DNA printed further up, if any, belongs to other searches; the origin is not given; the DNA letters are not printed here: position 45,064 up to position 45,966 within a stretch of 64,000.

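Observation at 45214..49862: Methylthioribose kinase, DUF2064, GT2 and SDR epimerase: a candidate pathway that activates and transfers a 5-thio/5-deoxy pentose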

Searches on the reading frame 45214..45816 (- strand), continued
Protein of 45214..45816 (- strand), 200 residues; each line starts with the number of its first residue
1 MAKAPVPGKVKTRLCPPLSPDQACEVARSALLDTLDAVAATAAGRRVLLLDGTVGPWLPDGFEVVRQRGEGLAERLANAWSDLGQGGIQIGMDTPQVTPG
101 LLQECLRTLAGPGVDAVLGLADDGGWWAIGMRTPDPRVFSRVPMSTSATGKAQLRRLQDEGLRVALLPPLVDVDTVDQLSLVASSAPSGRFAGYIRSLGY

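Call 45: search_protein_families(library=pfam, proteins=[L062:11760-12992:-, L062:9216-9950:+, L062:10730-11263:+, L062:13258-14502:+, L062:8616-9143:-, L062:7164-8516:-, L062:11218-11793:-, L037:3778-4476:+, L020:11744-12217:+, L023:7693-9108:+], max_evalue=0.001)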
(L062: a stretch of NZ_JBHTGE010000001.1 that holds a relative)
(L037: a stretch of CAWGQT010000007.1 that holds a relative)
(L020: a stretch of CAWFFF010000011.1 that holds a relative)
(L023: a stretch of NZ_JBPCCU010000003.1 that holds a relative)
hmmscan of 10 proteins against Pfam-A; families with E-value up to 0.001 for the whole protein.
L062:11760-12992:- (410 aa): 1 family
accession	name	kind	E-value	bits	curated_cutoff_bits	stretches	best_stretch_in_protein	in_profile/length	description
PF00174.25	Oxidored_molyb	-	1.6e-24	86.9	24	1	274-407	9-160/169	Oxidoreductase molybdopterin binding domain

L062:9216-9950:+ (244 aa): 1 family
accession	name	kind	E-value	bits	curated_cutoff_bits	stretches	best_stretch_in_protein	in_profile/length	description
PF00535.33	Glycos_transf_2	-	1e-18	68.3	23.3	1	18-134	2-128/168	Glycosyl transferase family 2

L062:10730-11263:+ (177 aa): 6 families
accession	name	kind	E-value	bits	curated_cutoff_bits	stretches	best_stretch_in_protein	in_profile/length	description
PF13489.12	Methyltransf_23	-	5.2e-08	33.2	27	1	13-121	16-123/164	Methyltransferase domain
PF13649.12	Methyltransf_25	-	1.4e-07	32.5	27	1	23-59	1-39/97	Methyltransferase domain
PF08242.18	Methyltransf_12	-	2.6e-06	28.5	30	1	24-56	1-35/98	Methyltransferase domain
PF08241.18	Methyltransf_11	-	1e-05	26.5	21.2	1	24-57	1-34/95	Methyltransferase domain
PF13847.12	Methyltransf_31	-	3e-05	24.2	27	1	22-56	6-43/145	Methyltransferase domain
PF07021.18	MetW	-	0.00025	21.2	21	1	18-66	12-61/193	Methionine biosynthesis protein MetW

L062:13258-14502:+ (414 aa): 0 families

L062:8616-9143:- (175 aa): 1 family
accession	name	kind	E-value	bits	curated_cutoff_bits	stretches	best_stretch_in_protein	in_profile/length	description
PF00072.30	Response_reg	-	4.1e-33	114.3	30.2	1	26-134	1-110/111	Response regulator receiver domain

L062:7164-8516:- (450 aa): 2 families
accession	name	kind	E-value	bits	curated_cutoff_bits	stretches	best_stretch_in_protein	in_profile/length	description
PF02518.31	HATPase_c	-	1.5e-20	74.1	26.4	1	340-447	2-109/111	Histidine kinase-, DNA gyrase B-, and HSP90-like ATPase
PF00512.31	HisKA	-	3.9e-17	62.5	26.9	1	230-294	1-66/66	His Kinase A (phospho-acceptor) domain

L062:11218-11793:- (191 aa): 1 family
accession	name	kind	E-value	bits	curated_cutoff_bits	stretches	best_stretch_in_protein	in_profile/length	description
PF13687.11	DUF4153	-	5.6e-05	22.9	27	1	18-176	13-165/373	Domain of unknown function (DUF4153)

L037:3778-4476:+ (232 aa): 2 families
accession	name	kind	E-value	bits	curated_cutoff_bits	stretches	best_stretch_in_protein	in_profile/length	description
PF00005.33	ABC_tran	-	8.4e-33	114.3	25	1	26-173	1-136/137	ABC transporter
PF13304.12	AAA_21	-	0.00011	22.8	27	0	39-59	2-22/304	AAA domain, putative AbiEii toxin, Type IV TA system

L020:11744-12217:+ (157 aa): 0 families

L023:7693-9108:+ (471 aa): 1 family
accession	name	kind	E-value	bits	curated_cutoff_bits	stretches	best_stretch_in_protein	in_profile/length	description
PF09594.16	GT87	-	1.5e-10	41.7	25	1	164-388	2-237/237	Glycosyltransferase family 87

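Call 65: predict_structure(alignment_id=A1)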
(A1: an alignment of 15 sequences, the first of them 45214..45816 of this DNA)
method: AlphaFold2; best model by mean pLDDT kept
length: 200 residues; sequences in the alignment: 15
mean_pLDDT: 89.4   pTM: 0.85
mean pLDDT of the five models: 89.4, 88.5, 87.4, 87.1, 87.0
residues with pLDDT >= 90: 133; 70-90: 55; 50-70: 6; < 50: 6
segments of 3 or more residues with pLDDT < 50: 1-4
pLDDT, mean of each block of 10 residues (from residue 1): 50 77 89 94 93 89 92 91 93 87 96 97 91 94 89 97 96 87 91 94
secondary structure, 60 per line:
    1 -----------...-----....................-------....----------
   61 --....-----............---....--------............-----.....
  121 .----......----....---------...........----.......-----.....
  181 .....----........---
elements in order: H20-39 E47-50 E63-66 H72-83 E87-90 H99-110 E116-121 E126-131 H136-139 H149-159 E164-170 H176-185 H190-197

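Call 68: fold_search(model_id=the predicted structure, library=pdb)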
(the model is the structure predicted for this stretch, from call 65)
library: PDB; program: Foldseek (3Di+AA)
matches with E <= 10: 491; with E <= 0.001: 9
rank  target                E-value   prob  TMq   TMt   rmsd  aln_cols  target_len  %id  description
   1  3cgx                  3.9e-12  1.00  0.82  0.72   3.4       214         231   27  Crystal structure of putative nucleotide-diphospho-sugar transferase (YP_389115.1) from Desulfovibrio desulfuricans G20  (released 2008-03-18)
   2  2i5e_A                1.3e-07  1.00  0.76  0.73   2.8       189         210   18  Crystal Structure of a Protein of Unknown Function MM2497 from Methanosarcina mazei Go1, Probable Nucleotidyltransfera (released 2006-09-26)
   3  6bwh_A                2.6e-05  1.00  0.66  0.64   4.0       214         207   16  Crystal structure of Mycoibacterium tuberculosis Rv2983 in complex with PEP (released 2018-12-19)
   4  6bwg_B                3.7e-05  1.00  0.67  0.66   3.9       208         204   17  Crystal structure of native Rv2983 from Mycobacterium tuberculosis (released 2018-12-19)
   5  6bwg_A                2.1e-04  1.00  0.66  0.64   4.0       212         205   16  Crystal structure of native Rv2983 from Mycobacterium tuberculosis (released 2018-12-19)
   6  1vh3_C                2.4e-04  1.00  0.52  0.45   6.3       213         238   15  Crystal structure of CMP-KDO synthetase (released 2003-12-30)
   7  6bwg_C                3.5e-04  1.00  0.65  0.64   4.0       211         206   15  Crystal structure of native Rv2983 from Mycobacterium tuberculosis (released 2018-12-19)
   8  3jtj                  7.8e-04  1.00  0.50  0.42   6.8       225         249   16  3-deoxy-manno-octulosonate cytidylyltransferase from Yersinia pestis (released 2009-09-22)
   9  3dk5                  8.3e-04  1.00  0.55  0.28   4.9       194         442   18  Crystal Structure of Apo-GlmU from Mycobacterium tuberculosis (released 2009-05-19)
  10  1vic_B                1.0e-03  1.00  0.52  0.43   6.8       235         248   14  Crystal structure of CMP-KDO synthetase (released 2003-12-30)
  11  1vic_A                1.1e-03  1.00  0.53  0.43   6.3       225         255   15  Crystal structure of CMP-KDO synthetase (released 2003-12-30)
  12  1vh3_B                1.1e-03  1.00  0.47  0.39   7.4       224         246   15  Crystal structure of CMP-KDO synthetase (released 2003-12-30)
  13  4xwi_A                1.5e-03  1.00  0.51  0.42   6.8       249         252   14  X-ray Crystal structure of CMP-KDO Synthase from Pseudomonas aeruginosa (released 2015-04-29)
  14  3k8e_A                2.2e-03  1.00  0.53  0.45   6.7       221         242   14  Crystal structure of E. coli lipopolysaccharide specific CMP-KDO synthetase (released 2009-11-10)
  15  3foq                  2.5e-03  1.00  0.54  0.27   6.4       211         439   16  Crystal structure of N-acetylglucosamine-1-phosphate uridyltransferase (GlmU) from Mycobacterium tuberculosis in a cubic (released 2009-06-09)
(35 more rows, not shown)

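Call 82: search_protein_families(library=ncbifam, proteins=[L015:7822-9345:+, L062:9216-9950:+, L062:13258-14502:+, L062:11760-12992:-, L062:10730-11263:+, L023:7693-9108:+, L020:11744-12217:+], max_evalue=0.0001)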
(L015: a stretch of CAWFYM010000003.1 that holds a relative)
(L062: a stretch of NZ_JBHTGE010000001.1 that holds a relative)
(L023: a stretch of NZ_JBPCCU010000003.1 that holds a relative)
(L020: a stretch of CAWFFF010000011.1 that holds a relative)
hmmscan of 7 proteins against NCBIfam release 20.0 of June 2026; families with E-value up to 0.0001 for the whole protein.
L015:7822-9345:+ (507 aa): 0 families

L062:9216-9950:+ (244 aa): 7 families
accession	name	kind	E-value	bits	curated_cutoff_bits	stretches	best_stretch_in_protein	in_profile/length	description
NF041391.1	DPhHxTase_Halo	equivalog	1.1e-25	89.8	375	1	24-211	5-194/213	dolichyl-phosphate hexose transferase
TIGR04182.1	glyco_TIGR04182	equivalog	5.4e-19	68.7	325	1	16-208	2-198/293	S-layer glycoprotein N-glycosyltransferase AglJ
NF058614.1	PPMAGASynPpgS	equivalog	1.4e-09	37.7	370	1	17-198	3-194/226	polyprenyl-phospho-N-acetylgalactosaminyl synthase PpgS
TIGR04283.1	glyco_like_mftF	equivalog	5.7e-09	35.9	182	1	18-103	3-91/221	TIGR04283 family arsenosugar biosynthesis glycosyltransferase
TIGR03965.1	mycofact_glyco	equivalog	7.6e-09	34.9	280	1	10-120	71-190/467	mycofactocin biosynthesis glycosyltransferase MftF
NF010496.0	PRK13915.1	equivalog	1e-07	31.4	262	1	15-96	32-128/307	glucosyl-3-phosphoglycerate synthase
NF041875.1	EPS_EpsD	equivalog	1.4e-07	31.2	370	1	17-133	2-129/325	exopolysaccharide biosynthesis glycosyltransferase EpsD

L062:13258-14502:+ (414 aa): 0 families

L062:11760-12992:- (410 aa): 4 families
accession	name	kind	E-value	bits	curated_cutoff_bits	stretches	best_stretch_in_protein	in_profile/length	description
TIGR04555.1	sulfite_DH_soxC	equivalog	7.5e-10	38.3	420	1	319-408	168-255/408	sulfite dehydrogenase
NF052245.1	SorA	equivalog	6.9e-08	31.6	600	1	320-404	153-239/396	SorA family sulfite dehydrogenase catalytic subunit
NF003767.0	PRK05363.1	equivalog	9.2e-07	28.4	207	1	274-407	98-245/320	protein-methionine-sulfoxide reductase catalytic subunit MsrP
NF052247.1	SorT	equivalog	3.3e-06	26.2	570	1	366-408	201-243/387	SorT family sulfite dehydrogenase catalytic subunit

L062:10730-11263:+ (177 aa): 6 families
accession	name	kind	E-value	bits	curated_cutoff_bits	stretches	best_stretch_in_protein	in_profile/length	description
NF041820.1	daptide_MTase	equivalog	4.6e-09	36.1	175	1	13-55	30-72/243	daptide-type RiPP biosynthesis methyltransferase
NF045667.1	MTase_DVU1556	equivalog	1.3e-08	34.5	155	1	19-113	22-118/213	DVU_1556 family methyltransferase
NF043040.1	corrin_prot_MT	hypoth_equivalog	4.7e-07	29.5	180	1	19-55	41-77/216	corrinoid protein-associated methyltransferase CpaM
TIGR02081.1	metW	equivalog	2.9e-05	23.7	189.5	1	18-66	12-61/194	methionine biosynthesis protein MetW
TIGR02021.1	BchM-ChlM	equivalog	5e-05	22.8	158.9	1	22-57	57-92/218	magnesium protoporphyrin IX methyltransferase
TIGR01983.1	UbiG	equivalog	6.2e-05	22.4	102.95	0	20-55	50-85/228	bifunctional 2-polyprenyl-6-hydroxyphenol methylase/3-demethylubiquinol 3-O-methyltransferase UbiG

L023:7693-9108:+ (471 aa): 0 families

L020:11744-12217:+ (157 aa): 0 families

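Call 84: find_encoding_contigs(protein=P0243, flank=10000, max_places=1)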
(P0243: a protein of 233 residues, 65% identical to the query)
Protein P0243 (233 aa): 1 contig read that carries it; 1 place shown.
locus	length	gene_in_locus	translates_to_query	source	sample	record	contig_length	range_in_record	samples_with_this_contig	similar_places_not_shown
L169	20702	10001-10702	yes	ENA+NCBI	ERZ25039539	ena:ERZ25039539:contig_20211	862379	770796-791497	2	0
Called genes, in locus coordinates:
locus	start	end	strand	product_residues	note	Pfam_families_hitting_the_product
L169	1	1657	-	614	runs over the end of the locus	PF02770:Acyl-CoA_dh_M, PF00441:Acyl-CoA_dh_1, PF12806:Acyl-CoA_dh_C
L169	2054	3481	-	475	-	PF00202:Aminotran_3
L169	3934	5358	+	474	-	PF00202:Aminotran_3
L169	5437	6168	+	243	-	PF08241:Methyltransf_11 (faint), PF13489:Methyltransf_23 (faint), PF13649:Methyltransf_25 (weak), PF13847:Methyltransf_31 (weak)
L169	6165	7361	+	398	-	PF00174:Oxidored_molyb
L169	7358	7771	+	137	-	-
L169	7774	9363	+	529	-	PF13231:PMT_2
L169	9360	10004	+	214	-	PF00535:Glycos_transf_2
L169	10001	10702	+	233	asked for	PF09837:DUF2064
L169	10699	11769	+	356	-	PF01073:3Beta_HSD, PF01370:Epimerase, PF02719:Polysacc_synt_2 (faint), PF13460:NAD_binding_10 (weak), PF16363:GDP_Man_Dehyd, PF07993:NAD_binding_4 (weak), PF01370:Epimerase, PF16363:GDP_Man_Dehyd, +1 more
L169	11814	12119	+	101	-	-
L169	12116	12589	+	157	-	-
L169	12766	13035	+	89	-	PF04993:TfoX_N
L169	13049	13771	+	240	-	PF03358:FMN_red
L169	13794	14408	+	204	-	PF13489:Methyltransf_23, PF08241:Methyltransf_11, PF08242:Methyltransf_12 (weak), PF13649:Methyltransf_25, PF01209:Ubie_methyltran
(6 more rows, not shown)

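Call 85: find_encoding_contigs(protein=P0258, flank=10000, max_places=1)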
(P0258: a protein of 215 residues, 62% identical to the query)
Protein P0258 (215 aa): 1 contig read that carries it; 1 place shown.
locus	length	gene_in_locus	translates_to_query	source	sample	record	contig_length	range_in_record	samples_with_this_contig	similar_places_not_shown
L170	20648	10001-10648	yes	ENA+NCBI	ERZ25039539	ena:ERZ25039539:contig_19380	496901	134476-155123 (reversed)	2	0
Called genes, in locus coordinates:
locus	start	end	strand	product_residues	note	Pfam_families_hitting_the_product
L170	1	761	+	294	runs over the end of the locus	PF02463:SMC_N (faint), PF13476:AAA_23 (weak), PF00005:ABC_tran, PF13304:AAA_21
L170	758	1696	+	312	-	-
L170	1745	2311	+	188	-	-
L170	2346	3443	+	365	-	PF00171:Aldedh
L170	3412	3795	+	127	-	PF00171:Aldedh (weak)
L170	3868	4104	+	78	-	-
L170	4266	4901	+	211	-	PF13489:Methyltransf_23, PF13649:Methyltransf_25 (weak), PF08241:Methyltransf_11 (weak), PF08242:Methyltransf_12 (faint)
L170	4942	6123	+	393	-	PF00174:Oxidored_molyb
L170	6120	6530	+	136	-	-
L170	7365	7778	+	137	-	PF13570:Beta-prop_ACSF4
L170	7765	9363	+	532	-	PF13231:PMT_2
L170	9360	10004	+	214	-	PF00535:Glycos_transf_2, PF13641:Glyco_tranf_2_3 (weak)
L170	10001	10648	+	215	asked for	PF09837:DUF2064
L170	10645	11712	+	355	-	PF01073:3Beta_HSD, PF01370:Epimerase, PF02719:Polysacc_synt_2 (faint), PF13460:NAD_binding_10, PF16363:GDP_Man_Dehyd, PF07993:NAD_binding_4 (weak), PF01370:Epimerase, PF16363:GDP_Man_Dehyd, +1 more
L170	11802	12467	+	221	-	-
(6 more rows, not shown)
